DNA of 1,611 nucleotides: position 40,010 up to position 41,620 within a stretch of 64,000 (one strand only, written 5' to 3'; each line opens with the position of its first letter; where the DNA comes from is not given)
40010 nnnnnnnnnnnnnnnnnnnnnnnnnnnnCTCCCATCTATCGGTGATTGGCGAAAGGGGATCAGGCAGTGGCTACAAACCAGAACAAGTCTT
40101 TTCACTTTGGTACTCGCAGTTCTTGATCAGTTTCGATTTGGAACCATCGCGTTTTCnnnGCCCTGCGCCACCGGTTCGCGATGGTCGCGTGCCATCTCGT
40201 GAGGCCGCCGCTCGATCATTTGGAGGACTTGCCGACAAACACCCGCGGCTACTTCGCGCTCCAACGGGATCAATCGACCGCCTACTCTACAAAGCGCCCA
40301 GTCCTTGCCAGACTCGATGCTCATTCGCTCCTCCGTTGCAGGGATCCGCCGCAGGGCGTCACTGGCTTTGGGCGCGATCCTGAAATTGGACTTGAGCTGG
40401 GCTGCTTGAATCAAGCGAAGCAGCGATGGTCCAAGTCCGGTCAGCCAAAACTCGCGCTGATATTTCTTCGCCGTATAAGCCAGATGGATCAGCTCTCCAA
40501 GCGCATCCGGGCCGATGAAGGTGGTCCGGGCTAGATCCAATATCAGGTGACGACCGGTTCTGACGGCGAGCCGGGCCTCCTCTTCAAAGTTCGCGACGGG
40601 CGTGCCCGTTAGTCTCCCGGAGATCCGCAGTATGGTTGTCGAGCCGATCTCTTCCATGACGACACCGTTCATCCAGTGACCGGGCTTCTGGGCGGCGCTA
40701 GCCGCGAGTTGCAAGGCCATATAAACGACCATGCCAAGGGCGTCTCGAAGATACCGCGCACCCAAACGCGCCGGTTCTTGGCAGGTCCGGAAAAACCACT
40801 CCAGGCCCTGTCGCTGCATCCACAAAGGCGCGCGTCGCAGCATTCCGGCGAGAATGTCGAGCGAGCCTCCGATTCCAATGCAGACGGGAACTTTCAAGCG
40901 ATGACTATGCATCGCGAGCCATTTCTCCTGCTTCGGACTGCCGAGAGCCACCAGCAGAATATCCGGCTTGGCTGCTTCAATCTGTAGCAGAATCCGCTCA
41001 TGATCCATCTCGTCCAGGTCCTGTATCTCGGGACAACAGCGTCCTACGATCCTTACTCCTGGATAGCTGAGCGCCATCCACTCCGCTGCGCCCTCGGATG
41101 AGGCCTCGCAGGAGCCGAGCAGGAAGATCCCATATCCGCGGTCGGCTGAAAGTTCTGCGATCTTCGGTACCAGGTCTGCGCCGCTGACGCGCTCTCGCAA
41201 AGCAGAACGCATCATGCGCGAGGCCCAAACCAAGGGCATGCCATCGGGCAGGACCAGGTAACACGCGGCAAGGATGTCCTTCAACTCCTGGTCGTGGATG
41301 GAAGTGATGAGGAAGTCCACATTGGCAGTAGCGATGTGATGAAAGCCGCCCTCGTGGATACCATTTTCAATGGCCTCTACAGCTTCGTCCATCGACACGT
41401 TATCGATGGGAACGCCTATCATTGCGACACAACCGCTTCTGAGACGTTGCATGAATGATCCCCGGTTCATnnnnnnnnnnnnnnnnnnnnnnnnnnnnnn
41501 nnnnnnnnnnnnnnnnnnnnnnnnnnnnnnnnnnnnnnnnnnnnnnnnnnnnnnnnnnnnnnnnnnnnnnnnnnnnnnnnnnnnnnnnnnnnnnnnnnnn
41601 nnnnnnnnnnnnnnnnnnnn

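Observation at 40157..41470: WecB/TagA-family glycosyltransferase carrying a C-terminal STAS domain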

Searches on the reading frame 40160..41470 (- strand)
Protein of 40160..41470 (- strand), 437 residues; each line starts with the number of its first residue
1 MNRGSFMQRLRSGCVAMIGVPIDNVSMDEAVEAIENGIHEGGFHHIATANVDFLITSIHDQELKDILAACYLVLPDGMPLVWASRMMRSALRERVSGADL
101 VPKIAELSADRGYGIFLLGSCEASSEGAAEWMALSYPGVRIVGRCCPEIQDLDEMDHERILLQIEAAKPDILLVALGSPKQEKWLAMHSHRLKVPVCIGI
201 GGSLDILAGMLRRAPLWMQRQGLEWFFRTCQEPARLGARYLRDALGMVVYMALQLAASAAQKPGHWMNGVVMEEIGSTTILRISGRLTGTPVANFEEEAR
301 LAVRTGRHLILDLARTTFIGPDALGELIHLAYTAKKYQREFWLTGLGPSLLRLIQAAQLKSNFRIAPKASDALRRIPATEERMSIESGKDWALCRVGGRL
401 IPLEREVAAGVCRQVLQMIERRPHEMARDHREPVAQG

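Call 4: search_protein_families(library=pfam, proteins=[window:40160-41470:-], max_evalue=1)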
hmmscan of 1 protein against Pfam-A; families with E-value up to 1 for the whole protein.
window:40160-41470:- (437 aa): 3 families
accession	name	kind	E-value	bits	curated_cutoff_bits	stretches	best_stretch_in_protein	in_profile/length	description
PF03808.19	Glyco_tran_WecG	-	8e-57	192.1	27.4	1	72-240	3-168/168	Glycosyl transferase WecG/TagA/CpsF family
PF01740.26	STAS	-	9.1e-11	41.9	22.6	1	271-372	3-106/106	STAS domain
PF13466.11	STAS_2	-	2e-08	34.7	29.2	1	281-358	1-78/80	STAS domain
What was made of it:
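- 40694..41422 (-): GT26 (WecB/TagA/CpsF) catalytic domain plus the TagA-type C-terminal activation appendage. Catalytic residues in 421-aa numbering: T32, N34, D60, R78, Q165, E166, R212, R219, R223. Pfam PF03808 E 8e-57 (call 4).
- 40346..40666 (-): STAS domain (residues 269-375 in 437-aa numbering; 253-359 in 421-aa numbering). PF01740 E 9e-11 and PF13466 E 2e-08 (call 4).
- On GT26 / WecB-TagA-CpsF glycosyltransferases: PF03808 192 bits against a cut-off of 27.4 (call 4).
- On STAS domain: PF01740 41.9 bits against 22.6; PF13466 34.7 against 29.2 (call 4).
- Checked: Pfam scores on the 437-aa numbering (call 4): Glyco_tran_WecG PF03808 at residues 72-240, E 8e-57 (192 bits, cut-off 27.4); STAS PF01740 at 271-372, E 9e-11 (41.9 bits, cut-off 22.6); STAS_2 PF13466, E 2e-08 (34.7 bits, cut-off 29.2).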

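Call 5: search_protein_families(library=ncbifam, proteins=[window:40160-41470:-], max_evalue=1)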
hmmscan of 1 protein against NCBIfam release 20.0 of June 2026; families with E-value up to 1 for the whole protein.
window:40160-41470:- (437 aa): 6 families
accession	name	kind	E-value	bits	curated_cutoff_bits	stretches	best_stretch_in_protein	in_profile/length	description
NF041872.1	EPS_EpsA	equivalog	6.2e-48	163.4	500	1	20-242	23-245/265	exopolysaccharide biosynthesis glycosyltransferase EpsA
TIGR00696.1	wecG_tagA_cpsF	superfamily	2e-39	135.2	69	1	65-240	1-173/178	WecB/TagA/CpsF family glycosyltransferase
NF041710.1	UDPacetylman_taseTarA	equivalog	1.6e-35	122.7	350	1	14-237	8-228/247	N-acetylglucosaminyldiphosphoundecaprenol N-acetyl-beta-D-mannosaminyltransferase TarA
NF002980.1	PRK03692.1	equivalog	3.5e-24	85.5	323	1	47-237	36-223/240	lipopolysaccharide N-acetylmannosaminouronosyltransferase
TIGR00377.1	ant_ant_sig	superfamily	3.2e-07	30.2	53.45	1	270-369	5-106/108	anti-sigma factor antagonist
TIGR02886.1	spore_II_AA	equivalog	0.15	12.1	114.75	1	272-357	3-90/106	anti-sigma F factor antagonist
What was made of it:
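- On GT26 / WecB-TagA-CpsF glycosyltransferases: TIGR00696 135 bits against a cut-off of 69 (call 5).
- On TarA/TagA or WecG orthologue (N-acetylmannosaminyl- or ManNAcA-transferase), as the database name implies: NF041710 TarA 122.7 bits against 350; NF002980 WecG 85.5 against 323; NF041872 EpsA 163 against 500 (call 5).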

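Call 6: find_homologous_proteins(query=window:40160-41470:-)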
Query window:40160-41470:- (437 aa): 2076 proteins with E <= 0.001 among 8000 candidates; the best 120 are listed.
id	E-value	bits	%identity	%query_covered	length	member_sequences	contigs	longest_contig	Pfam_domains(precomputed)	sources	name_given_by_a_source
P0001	3.3e-280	947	100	96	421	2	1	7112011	PF01740.27,PF03808.20,PF13466.13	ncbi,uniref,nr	ncbi:N-acetylmannosaminyltransferase [Acidisarcina polymorpha]|uniref:N-acetylmannosaminyltransferas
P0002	2.2e-185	635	67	98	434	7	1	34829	PF01740.27,PF03808.20,PF13466.13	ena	-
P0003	4.3e-184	630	67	98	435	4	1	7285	PF01740.27,PF03808.20,PF13466.13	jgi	jgi:N-acetylglucosaminyldiphosphoundecaprenol N-acetyl-beta-D-mannosaminyltransferase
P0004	7.8e-184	630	67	98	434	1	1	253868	PF01740.27,PF03808.20,PF13466.13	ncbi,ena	-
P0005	2.2e-181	622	67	95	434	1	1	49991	PF01740.27,PF03808.20,PF13466.13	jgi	jgi:N-acetylglucosaminyldiphosphoundecaprenol N-acetyl-beta-D-mannosaminyltransferase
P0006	1.4e-179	616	64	97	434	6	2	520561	PF01740.27,PF03808.20,PF13466.13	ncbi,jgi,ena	jgi:N-acetylglucosaminyldiphosphoundecaprenol N-acetyl-beta-D-mannosaminyltransferase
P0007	7.7e-178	610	64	95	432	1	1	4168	PF01740.27,PF03808.20,PF13466.13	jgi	jgi:N-acetylglucosaminyldiphosphoundecaprenol N-acetyl-beta-D-mannosaminyltransferase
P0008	1.5e-177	609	66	95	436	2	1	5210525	PF01740.27,PF03808.20,PF13466.13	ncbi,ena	-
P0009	2.3e-177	608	65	94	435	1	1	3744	PF01740.27,PF03808.20,PF13466.13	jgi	jgi:N-acetylglucosaminyldiphosphoundecaprenol N-acetyl-beta-D-mannosaminyltransferase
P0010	3.6e-177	608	63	96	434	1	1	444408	PF01740.27,PF03808.20,PF13466.13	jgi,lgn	jgi:N-acetylglucosaminyldiphosphoundecaprenol N-acetyl-beta-D-mannosaminyltransferase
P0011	3.8e-176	604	62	97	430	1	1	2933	PF01740.27,PF03808.20,PF13466.13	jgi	jgi:N-acetylglucosaminyldiphosphoundecaprenol N-acetyl-beta-D-mannosaminyltransferase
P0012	1.0e-175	603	65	95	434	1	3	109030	PF01740.27,PF03808.20,PF13466.13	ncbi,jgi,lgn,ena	jgi:N-acetylglucosaminyldiphosphoundecaprenol N-acetyl-beta-D-mannosaminyltransferase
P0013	1.5e-175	602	67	95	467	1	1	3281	PF01740.27,PF03808.20,PF13466.13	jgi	-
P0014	1.7e-175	602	62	99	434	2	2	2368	PF01740.27,PF03808.20,PF13466.13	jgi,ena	-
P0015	1.3e-174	599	63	99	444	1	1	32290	PF01740.27,PF03808.20,PF13466.13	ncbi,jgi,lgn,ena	jgi:N-acetylglucosaminyldiphosphoundecaprenol N-acetyl-beta-D-mannosaminyltransferase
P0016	1.3e-174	599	64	95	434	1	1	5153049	PF01740.27,PF03808.20,PF13466.13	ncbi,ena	-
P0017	2.7e-174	598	64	97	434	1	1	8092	PF01740.27,PF03808.20,PF13466.13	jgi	jgi:N-acetylglucosaminyldiphosphoundecaprenol N-acetyl-beta-D-mannosaminyltransferase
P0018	4.4e-174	597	61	99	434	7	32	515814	PF01740.27,PF03808.20,PF13466.13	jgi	jgi:N-acetylglucosaminyldiphosphoundecaprenol N-acetyl-beta-D-mannosaminyltransferase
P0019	5.5e-174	597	64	95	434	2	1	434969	PF01740.27,PF03808.20,PF13466.13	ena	-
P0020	6.2e-174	597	63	97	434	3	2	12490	PF01740.27,PF03808.20,PF13466.13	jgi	jgi:N-acetylglucosaminyldiphosphoundecaprenol N-acetyl-beta-D-mannosaminyltransferase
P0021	1.3e-173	596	66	94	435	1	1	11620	PF01740.27,PF03808.20,PF13466.13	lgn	-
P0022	4.5e-173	594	65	95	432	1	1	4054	PF01740.27,PF03808.20,PF13466.13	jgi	-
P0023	8.8e-173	593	63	97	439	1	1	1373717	PF01740.27,PF03808.20,PF13466.13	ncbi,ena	-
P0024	2.8e-172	592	62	97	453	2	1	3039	PF01740.27,PF03808.20,PF13466.13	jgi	jgi:N-acetylglucosaminyldiphosphoundecaprenol N-acetyl-beta-D-mannosaminyltransferase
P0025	2.3e-170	585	63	96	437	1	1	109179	PF01740.27,PF03808.20,PF13466.13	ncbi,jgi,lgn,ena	jgi:N-acetylglucosaminyldiphosphoundecaprenol N-acetyl-beta-D-mannosaminyltransferase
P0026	1.6e-169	582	67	90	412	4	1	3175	PF01740.27,PF03808.20,PF13466.13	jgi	jgi:N-acetylglucosaminyldiphosphoundecaprenol N-acetyl-beta-D-mannosaminyltransferase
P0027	6.8e-169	580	64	95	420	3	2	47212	PF01740.27,PF03808.20,PF13466.13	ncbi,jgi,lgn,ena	jgi:N-acetylglucosaminyldiphosphoundecaprenol N-acetyl-beta-D-mannosaminyltransferase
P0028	7.3e-169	580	63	95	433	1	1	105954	PF01740.27,PF03808.20,PF13466.13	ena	-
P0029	7.5e-167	574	61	96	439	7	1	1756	PF01740.27,PF03808.20,PF13466.13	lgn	-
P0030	1.1e-166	573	62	95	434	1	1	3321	PF01740.27,PF03808.20,PF13466.13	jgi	jgi:N-acetylglucosaminyldiphosphoundecaprenol N-acetyl-beta-D-mannosaminyltransferase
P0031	1.6e-163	563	59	98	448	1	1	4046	PF01740.27,PF03808.20,PF13466.13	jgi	jgi:N-acetylglucosaminyldiphosphoundecaprenol N-acetyl-beta-D-mannosaminyltransferase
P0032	4.2e-163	561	61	95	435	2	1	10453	PF01740.27,PF03808.20,PF13466.13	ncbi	-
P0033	2.5e-162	559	60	95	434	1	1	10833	PF01740.27,PF03808.20,PF13466.13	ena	-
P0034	1.5e-161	556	59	96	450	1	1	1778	PF01740.27,PF03808.20,PF13466.13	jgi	-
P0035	3.2e-160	552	62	91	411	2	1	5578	PF01740.27,PF03808.20,PF13466.13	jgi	jgi:N-acetylglucosaminyldiphosphoundecaprenol N-acetyl-beta-D-mannosaminyltransferase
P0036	9.9e-160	550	60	97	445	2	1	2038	PF01740.27,PF03808.20,PF13466.13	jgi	jgi:N-acetylglucosaminyldiphosphoundecaprenol N-acetyl-beta-D-mannosaminyltransferase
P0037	2.6e-151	522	60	88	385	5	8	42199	PF01740.27,PF03808.20,PF13466.13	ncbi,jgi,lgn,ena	jgi:N-acetylglucosaminyldiphosphoundecaprenol N-acetyl-beta-D-mannosaminyltransferase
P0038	1.3e-150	520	64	85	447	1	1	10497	PF01740.27,PF03808.20,PF13466.13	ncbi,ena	-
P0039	2.6e-149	516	58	90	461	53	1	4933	PF01740.27,PF03808.20,PF13466.13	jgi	jgi:N-acetylglucosaminyldiphosphoundecaprenol N-acetyl-beta-D-mannosaminyltransferase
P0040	5.4e-149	515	54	95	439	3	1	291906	PF01740.27,PF03808.20,PF13466.13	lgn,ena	-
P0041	1.9e-147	510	57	95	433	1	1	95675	PF01740.27,PF03808.20,PF13466.13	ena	-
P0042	3.3e-147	509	55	96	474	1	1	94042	PF01740.27,PF03808.20,PF13466.13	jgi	jgi:N-acetylglucosaminyldiphosphoundecaprenol N-acetyl-beta-D-mannosaminyltransferase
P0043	7.6e-147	508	55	95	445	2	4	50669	PF01740.27,PF03808.20,PF13466.13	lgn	-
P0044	1.1e-146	507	54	95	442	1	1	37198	PF01740.27,PF03808.20,PF13466.13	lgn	-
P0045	1.2e-146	507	55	95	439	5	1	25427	PF01740.27,PF03808.20,PF13466.13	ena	-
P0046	1.5e-146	507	58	90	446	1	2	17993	PF01740.27,PF03808.20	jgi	jgi:N-acetylglucosaminyldiphosphoundecaprenol N-acetyl-beta-D-mannosaminyltransferase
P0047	2.6e-146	506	56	94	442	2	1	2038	PF01740.27,PF03808.20,PF13466.13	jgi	jgi:N-acetylglucosaminyldiphosphoundecaprenol N-acetyl-beta-D-mannosaminyltransferase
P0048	6.0e-146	505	58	89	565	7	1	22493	PF03808.20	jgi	jgi:N-acetylglucosaminyldiphosphoundecaprenol N-acetyl-beta-D-mannosaminyltransferase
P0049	2.4e-145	503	54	95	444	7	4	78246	PF01740.27,PF03808.20,PF13466.13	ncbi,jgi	ncbi:MAG: WecB/TagA/CpsF family glycosyltransferase [Terracidiphilus sp.]|jgi:N-acetylglucosaminyldi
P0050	4.4e-145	502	55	94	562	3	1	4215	PF03808.20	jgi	jgi:N-acetylglucosaminyldiphosphoundecaprenol N-acetyl-beta-D-mannosaminyltransferase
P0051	7.8e-145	501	55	93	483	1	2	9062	PF01740.27,PF03808.20,PF13466.13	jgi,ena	jgi:N-acetylglucosaminyldiphosphoundecaprenol N-acetyl-beta-D-mannosaminyltransferase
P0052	1.1e-144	501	54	95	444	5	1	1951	PF01740.27,PF03808.20,PF13466.13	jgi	jgi:N-acetylglucosaminyldiphosphoundecaprenol N-acetyl-beta-D-mannosaminyltransferase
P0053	7.0e-144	498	55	93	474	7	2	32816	PF01740.27,PF03808.20,PF13466.13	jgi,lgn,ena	-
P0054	8.8e-144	498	53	95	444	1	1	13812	PF01740.27,PF03808.20,PF13466.13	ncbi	-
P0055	1.0e-143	497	57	89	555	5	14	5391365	PF01740.27,PF03808.20,PF13466.13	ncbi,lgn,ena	ncbi:MAG: WecB/TagA/CpsF family glycosyltransferase [Terracidiphilus sp.]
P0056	1.4e-143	497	53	97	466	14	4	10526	PF01740.27,PF03808.20,PF13466.13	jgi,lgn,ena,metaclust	metaclust:\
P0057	4.0e-143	495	53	95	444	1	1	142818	PF01740.27,PF03808.20,PF13466.13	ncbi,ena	-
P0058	5.5e-143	495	56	89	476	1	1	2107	PF03808.20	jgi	jgi:N-acetylglucosaminyldiphosphoundecaprenol N-acetyl-beta-D-mannosaminyltransferase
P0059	6.3e-143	495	54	95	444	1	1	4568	PF01740.27,PF03808.20,PF13466.13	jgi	jgi:N-acetylglucosaminyldiphosphoundecaprenol N-acetyl-beta-D-mannosaminyltransferase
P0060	1.1e-142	494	54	93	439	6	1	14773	PF01740.27,PF03808.20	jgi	jgi:N-acetylglucosaminyldiphosphoundecaprenol N-acetyl-beta-D-mannosaminyltransferase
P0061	1.4e-142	494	53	95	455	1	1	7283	PF01740.27,PF03808.20,PF13466.13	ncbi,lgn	-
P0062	1.7e-142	493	54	95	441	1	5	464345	PF01740.27,PF03808.20,PF13466.13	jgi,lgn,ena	jgi:N-acetylglucosaminyldiphosphoundecaprenol N-acetyl-beta-D-mannosaminyltransferase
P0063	1.7e-142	493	54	96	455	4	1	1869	PF01740.27,PF03808.20,PF13466.13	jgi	jgi:N-acetylglucosaminyldiphosphoundecaprenol N-acetyl-beta-D-mannosaminyltransferase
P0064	3.9e-142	492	55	94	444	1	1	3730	PF01740.27,PF03808.20,PF13466.13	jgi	jgi:N-acetylglucosaminyldiphosphoundecaprenol N-acetyl-beta-D-mannosaminyltransferase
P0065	6.5e-142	491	53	95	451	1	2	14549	PF01740.27,PF03808.20,PF13466.13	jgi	jgi:N-acetylglucosaminyldiphosphoundecaprenol N-acetyl-beta-D-mannosaminyltransferase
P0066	1.1e-141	491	54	94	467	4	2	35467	PF01740.27,PF03808.20,PF13466.13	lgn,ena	-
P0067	1.2e-141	491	52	97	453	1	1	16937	PF01740.27,PF03808.20,PF13466.13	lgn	-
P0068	1.7e-141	490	52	95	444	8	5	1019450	PF01740.27,PF03808.20,PF13466.13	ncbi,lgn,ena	-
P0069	1.8e-141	490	54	95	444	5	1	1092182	PF01740.27,PF03808.20,PF13466.13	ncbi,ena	-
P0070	2.0e-141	490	53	95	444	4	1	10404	PF01740.27,PF03808.20,PF13466.13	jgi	jgi:N-acetylglucosaminyldiphosphoundecaprenol N-acetyl-beta-D-mannosaminyltransferase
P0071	2.0e-141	490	52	94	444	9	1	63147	PF01740.27,PF03808.20,PF13466.13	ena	-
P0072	2.3e-141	490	53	95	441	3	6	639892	PF01740.27,PF03808.20,PF13466.13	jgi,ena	jgi:N-acetylglucosaminyldiphosphoundecaprenol N-acetyl-beta-D-mannosaminyltransferase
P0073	2.5e-141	490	52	98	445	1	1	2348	PF01740.27,PF03808.20,PF13466.13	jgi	-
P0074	2.6e-141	489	54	96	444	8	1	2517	PF01740.27,PF03808.20,PF13466.13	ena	-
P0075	3.2e-141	489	54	95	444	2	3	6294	PF01740.27,PF03808.20,PF13466.13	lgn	-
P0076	3.6e-141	489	55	95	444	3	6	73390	PF01740.27,PF03808.20,PF13466.13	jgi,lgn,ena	jgi:N-acetylglucosaminyldiphosphoundecaprenol N-acetyl-beta-D-mannosaminyltransferase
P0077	3.7e-141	489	56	89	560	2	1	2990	PF07238.20,PF01740.27,PF03808.20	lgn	-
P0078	7.6e-141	488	54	92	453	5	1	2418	PF01740.27,PF03808.20,PF13466.13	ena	-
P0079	9.0e-141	488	53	95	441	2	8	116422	PF01740.27,PF03808.20,PF13466.13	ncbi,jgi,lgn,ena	ncbi:MAG: WecB/TagA/CpsF family glycosyltransferase [Terracidiphilus sp.]|jgi:N-acetylglucosaminyldi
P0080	9.9e-141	488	54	95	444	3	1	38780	PF01740.27,PF03808.20,PF13466.13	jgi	jgi:N-acetylglucosaminyldiphosphoundecaprenol N-acetyl-beta-D-mannosaminyltransferase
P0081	1.0e-140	487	53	95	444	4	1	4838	PF01740.27,PF03808.20,PF13466.13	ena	-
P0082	1.3e-140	487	54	94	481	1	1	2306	PF01740.27,PF03808.20,PF13466.13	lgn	-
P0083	1.9e-140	487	53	95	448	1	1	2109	PF01740.27,PF03808.20,PF13466.13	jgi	jgi:N-acetylglucosaminyldiphosphoundecaprenol N-acetyl-beta-D-mannosaminyltransferase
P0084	3.0e-140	486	53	94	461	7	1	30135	PF01740.27,PF03808.20,PF13466.13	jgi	jgi:N-acetylglucosaminyldiphosphoundecaprenol N-acetyl-beta-D-mannosaminyltransferase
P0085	3.8e-140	486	53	95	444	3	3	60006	PF01740.27,PF03808.20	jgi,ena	jgi:N-acetylglucosaminyldiphosphoundecaprenol N-acetyl-beta-D-mannosaminyltransferase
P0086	4.4e-140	485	54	93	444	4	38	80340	PF01740.27,PF03808.20,PF13466.13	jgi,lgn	jgi:N-acetylglucosaminyldiphosphoundecaprenol N-acetyl-beta-D-mannosaminyltransferase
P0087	4.7e-140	485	55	89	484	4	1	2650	PF01740.27,PF03808.20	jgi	jgi:N-acetylglucosaminyldiphosphoundecaprenol N-acetyl-beta-D-mannosaminyltransferase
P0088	5.0e-140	485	56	89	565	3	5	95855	PF07238.20,PF03808.20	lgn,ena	-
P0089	6.3e-140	485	55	89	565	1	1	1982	PF03808.20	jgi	jgi:N-acetylglucosaminyldiphosphoundecaprenol N-acetyl-beta-D-mannosaminyltransferase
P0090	6.4e-140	485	54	95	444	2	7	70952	PF01740.27,PF03808.20,PF13466.13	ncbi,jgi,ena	ncbi:MAG: WecB/TagA/CpsF family glycosyltransferase [Terracidiphilus sp.]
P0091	7.1e-140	485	54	94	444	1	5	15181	PF01740.27,PF03808.20,PF13466.13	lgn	-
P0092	7.7e-140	485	53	95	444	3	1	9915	PF01740.27,PF03808.20,PF13466.13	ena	-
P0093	9.5e-140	484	53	96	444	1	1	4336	PF01740.27,PF03808.20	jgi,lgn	jgi:N-acetylglucosaminyldiphosphoundecaprenol N-acetyl-beta-D-mannosaminyltransferase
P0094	1.1e-139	484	52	98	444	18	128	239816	PF01740.27,PF03808.20,PF13466.13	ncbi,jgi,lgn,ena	jgi:N-acetylglucosaminyldiphosphoundecaprenol N-acetyl-beta-D-mannosaminyltransferase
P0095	1.1e-139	484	52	95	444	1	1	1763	PF01740.27,PF03808.20,PF13466.13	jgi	jgi:N-acetylglucosaminyldiphosphoundecaprenol N-acetyl-beta-D-mannosaminyltransferase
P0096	1.4e-139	484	52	95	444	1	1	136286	PF01740.27,PF03808.20,PF13466.13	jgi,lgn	jgi:N-acetylglucosaminyldiphosphoundecaprenol N-acetyl-beta-D-mannosaminyltransferase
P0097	1.4e-139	484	54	95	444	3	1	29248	PF01740.27,PF03808.20,PF13466.13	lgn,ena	-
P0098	1.4e-139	484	52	94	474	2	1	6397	PF01740.27,PF03808.20,PF13466.13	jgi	jgi:N-acetylglucosaminyldiphosphoundecaprenol N-acetyl-beta-D-mannosaminyltransferase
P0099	1.7e-139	484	52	95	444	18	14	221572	PF01740.27,PF03808.20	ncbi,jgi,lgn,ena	jgi:N-acetylglucosaminyldiphosphoundecaprenol N-acetyl-beta-D-mannosaminyltransferase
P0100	2.7e-139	483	52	95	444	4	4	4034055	PF01740.27,PF03808.20,PF13466.13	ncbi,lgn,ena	-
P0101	2.7e-139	483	53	95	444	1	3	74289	PF01740.27,PF03808.20,PF13466.13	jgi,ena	jgi:N-acetylglucosaminyldiphosphoundecaprenol N-acetyl-beta-D-mannosaminyltransferase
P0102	3.1e-139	483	52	96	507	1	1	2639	PF01740.27,PF03808.20,PF13466.13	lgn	-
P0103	4.0e-139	482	54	96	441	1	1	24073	PF01740.27,PF03808.20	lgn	-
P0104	4.0e-139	482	52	95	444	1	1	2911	PF01740.27,PF03808.20,PF13466.13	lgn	-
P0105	4.2e-139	482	52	95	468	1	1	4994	PF01740.27,PF03808.20,PF13466.13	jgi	jgi:N-acetylglucosaminyldiphosphoundecaprenol N-acetyl-beta-D-mannosaminyltransferase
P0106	8.2e-139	481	52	95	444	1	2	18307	PF01740.27,PF03808.20,PF13466.13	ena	-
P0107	1.2e-138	481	53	97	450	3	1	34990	PF01740.27,PF03808.20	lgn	-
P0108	1.4e-138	481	54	95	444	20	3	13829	PF01740.27,PF03808.20,PF13466.13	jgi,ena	jgi:N-acetylglucosaminyldiphosphoundecaprenol N-acetyl-beta-D-mannosaminyltransferase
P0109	2.7e-138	480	52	95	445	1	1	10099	PF01740.27,PF03808.20,PF13466.13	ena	-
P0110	3.1e-138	479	52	96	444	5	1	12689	PF01740.27,PF03808.20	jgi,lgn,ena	-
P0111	3.5e-138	479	51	94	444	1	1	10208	PF01740.27,PF03808.20,PF13466.13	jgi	jgi:N-acetylglucosaminyldiphosphoundecaprenol N-acetyl-beta-D-mannosaminyltransferase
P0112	4.2e-138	479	51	95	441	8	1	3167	PF01740.27,PF03808.20,PF13466.13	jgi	-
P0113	6.1e-138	478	52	93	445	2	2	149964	PF01740.27,PF03808.20,PF13466.13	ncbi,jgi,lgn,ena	ncbi:MAG: WecB/TagA/CpsF family glycosyltransferase [Terracidiphilus sp.]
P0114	6.6e-138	478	53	93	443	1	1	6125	PF01740.27,PF03808.20,PF13466.13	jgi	jgi:N-acetylglucosaminyldiphosphoundecaprenol N-acetyl-beta-D-mannosaminyltransferase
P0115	1.1e-137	478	52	94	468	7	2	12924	PF01740.27,PF03808.20,PF13466.13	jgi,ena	jgi:N-acetylglucosaminyldiphosphoundecaprenol N-acetyl-beta-D-mannosaminyltransferase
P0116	1.1e-137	478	52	95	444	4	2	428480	PF01740.27,PF03808.20,PF13466.13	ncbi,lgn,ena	ncbi:MAG: WecB/TagA/CpsF family glycosyltransferase [Terracidiphilus sp.]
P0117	1.6e-137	477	53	95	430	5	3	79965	PF01740.27,PF03808.20,PF13466.13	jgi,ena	jgi:N-acetylglucosaminyldiphosphoundecaprenol N-acetyl-beta-D-mannosaminyltransferase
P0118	1.9e-137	477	52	99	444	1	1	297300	PF01740.27,PF03808.20,PF13466.13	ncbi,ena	-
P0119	2.0e-137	477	53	93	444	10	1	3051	PF01740.27,PF03808.20,PF13466.13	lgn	-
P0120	2.6e-137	476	53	93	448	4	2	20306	PF01740.27,PF03808.20,PF13466.13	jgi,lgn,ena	jgi:N-acetylglucosaminyldiphosphoundecaprenol N-acetyl-beta-D-mannosaminyltransferase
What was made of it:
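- Checked: NCBI annotates M17 (41422; P0001, call 6).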

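Call 8: find_encoding_contigs(protein=P0001, flank=10000, max_places=3)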
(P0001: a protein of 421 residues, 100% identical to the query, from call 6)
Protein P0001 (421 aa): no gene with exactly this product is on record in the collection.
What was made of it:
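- Tried and rejected: Exact look-up of the NCBI protein P0001 in the contig index found nothing (call 8).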

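Call 14: find_encoding_contigs(protein=P0008, flank=8000, max_places=2)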
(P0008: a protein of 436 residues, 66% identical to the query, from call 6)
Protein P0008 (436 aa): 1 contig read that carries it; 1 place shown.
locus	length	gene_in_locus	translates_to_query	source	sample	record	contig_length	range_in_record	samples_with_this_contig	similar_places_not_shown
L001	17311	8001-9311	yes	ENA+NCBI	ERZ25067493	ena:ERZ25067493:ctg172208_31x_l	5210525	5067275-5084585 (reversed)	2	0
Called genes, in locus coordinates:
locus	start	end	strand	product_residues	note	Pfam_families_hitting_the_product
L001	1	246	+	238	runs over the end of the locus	-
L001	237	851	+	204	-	-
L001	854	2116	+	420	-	-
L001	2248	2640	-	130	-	PF01521:Fe-S_biosyn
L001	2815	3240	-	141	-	PF12836:HHH_3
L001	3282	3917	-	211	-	PF04264:YceI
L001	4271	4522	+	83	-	-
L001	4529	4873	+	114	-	-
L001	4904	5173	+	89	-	-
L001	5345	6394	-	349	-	PF00195:Chal_sti_synt_N, PF08392:FAE1_CUT1_RppA, PF02797:Chal_sti_synt_C, PF08541:ACP_syn_III_C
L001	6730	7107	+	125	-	PF02537:CRCB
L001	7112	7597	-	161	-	PF03724:META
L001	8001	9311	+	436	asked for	PF03808:Glyco_tran_WecG, PF01740:STAS, PF13466:STAS_2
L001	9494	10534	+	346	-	PF00072:Response_reg, PF00990:GGDEF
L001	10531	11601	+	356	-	PF00487:FA_desaturase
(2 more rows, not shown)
